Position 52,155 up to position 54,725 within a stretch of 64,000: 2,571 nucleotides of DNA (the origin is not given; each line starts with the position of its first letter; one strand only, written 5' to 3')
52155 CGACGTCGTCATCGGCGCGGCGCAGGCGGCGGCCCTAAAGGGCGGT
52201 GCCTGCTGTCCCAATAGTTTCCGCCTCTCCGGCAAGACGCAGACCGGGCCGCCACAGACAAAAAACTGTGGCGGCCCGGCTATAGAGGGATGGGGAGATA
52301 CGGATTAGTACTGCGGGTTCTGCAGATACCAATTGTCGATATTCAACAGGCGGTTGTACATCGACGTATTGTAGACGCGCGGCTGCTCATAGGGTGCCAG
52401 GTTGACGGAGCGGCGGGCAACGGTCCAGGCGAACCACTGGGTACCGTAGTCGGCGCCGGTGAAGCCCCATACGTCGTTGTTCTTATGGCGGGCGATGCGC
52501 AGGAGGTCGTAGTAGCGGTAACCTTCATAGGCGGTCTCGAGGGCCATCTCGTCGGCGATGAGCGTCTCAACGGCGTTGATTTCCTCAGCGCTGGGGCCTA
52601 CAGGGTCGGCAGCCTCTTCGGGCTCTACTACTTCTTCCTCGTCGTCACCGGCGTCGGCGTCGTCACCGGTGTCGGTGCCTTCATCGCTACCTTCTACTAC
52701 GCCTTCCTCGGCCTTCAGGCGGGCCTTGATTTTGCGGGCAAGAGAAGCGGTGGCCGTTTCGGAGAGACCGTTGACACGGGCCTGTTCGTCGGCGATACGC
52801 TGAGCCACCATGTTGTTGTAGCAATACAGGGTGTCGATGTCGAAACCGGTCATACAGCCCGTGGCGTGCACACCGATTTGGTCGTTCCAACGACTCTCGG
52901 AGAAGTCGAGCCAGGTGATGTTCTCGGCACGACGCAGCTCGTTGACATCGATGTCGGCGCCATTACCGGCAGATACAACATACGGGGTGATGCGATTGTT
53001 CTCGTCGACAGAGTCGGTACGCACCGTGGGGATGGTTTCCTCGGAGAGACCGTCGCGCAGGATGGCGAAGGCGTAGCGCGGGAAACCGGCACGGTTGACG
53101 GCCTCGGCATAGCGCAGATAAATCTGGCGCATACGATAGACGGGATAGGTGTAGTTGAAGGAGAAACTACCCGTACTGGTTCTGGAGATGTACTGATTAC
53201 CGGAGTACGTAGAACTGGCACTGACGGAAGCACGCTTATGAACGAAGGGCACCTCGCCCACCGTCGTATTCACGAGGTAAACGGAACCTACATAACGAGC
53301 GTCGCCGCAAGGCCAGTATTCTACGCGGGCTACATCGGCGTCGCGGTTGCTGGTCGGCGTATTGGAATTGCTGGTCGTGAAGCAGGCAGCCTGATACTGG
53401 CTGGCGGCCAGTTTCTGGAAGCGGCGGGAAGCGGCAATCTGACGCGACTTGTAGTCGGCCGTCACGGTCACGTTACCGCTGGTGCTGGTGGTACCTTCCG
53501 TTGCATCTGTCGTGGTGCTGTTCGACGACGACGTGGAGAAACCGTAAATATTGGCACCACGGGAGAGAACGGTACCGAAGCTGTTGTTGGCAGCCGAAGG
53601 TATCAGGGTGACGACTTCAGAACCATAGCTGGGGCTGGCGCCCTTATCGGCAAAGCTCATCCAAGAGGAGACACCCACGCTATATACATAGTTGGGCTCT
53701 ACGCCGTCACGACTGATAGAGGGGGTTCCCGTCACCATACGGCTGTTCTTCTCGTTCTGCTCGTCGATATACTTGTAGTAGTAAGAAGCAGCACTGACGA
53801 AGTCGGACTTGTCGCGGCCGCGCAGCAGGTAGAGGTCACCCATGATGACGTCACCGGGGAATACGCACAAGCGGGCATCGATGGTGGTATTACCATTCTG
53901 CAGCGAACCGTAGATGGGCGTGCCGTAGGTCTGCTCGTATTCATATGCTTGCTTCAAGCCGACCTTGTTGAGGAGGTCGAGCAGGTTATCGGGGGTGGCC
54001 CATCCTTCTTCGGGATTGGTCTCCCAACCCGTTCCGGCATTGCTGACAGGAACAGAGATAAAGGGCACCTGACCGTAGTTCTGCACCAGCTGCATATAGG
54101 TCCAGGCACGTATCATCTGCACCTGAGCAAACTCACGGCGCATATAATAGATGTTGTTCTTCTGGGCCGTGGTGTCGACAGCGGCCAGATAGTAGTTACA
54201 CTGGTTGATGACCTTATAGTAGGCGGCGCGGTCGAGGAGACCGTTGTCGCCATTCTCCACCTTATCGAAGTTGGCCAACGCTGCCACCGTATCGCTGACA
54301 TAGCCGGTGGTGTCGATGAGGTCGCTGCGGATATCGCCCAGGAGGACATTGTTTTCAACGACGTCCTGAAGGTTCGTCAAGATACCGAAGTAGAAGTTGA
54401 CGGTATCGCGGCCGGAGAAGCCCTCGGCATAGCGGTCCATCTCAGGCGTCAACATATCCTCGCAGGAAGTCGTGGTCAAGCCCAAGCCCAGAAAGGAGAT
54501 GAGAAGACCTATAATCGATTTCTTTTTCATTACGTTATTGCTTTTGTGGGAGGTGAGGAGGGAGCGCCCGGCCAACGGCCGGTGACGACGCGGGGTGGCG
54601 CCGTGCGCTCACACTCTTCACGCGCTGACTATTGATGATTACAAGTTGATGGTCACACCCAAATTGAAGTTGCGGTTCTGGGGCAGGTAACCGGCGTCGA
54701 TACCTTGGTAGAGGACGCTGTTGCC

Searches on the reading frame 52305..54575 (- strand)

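Call 9: search_protein_families(library=pfam, proteins=[window:52305-54575:-])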
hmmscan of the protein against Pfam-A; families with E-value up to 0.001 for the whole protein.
window:52305-54575:- (756 aa): 1 family
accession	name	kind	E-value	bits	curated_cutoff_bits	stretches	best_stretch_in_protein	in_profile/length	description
PF14322.12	SusD-like_3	-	1.6e-06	28.9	27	1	109-179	69-139/191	Starch-binding associating with outer membrane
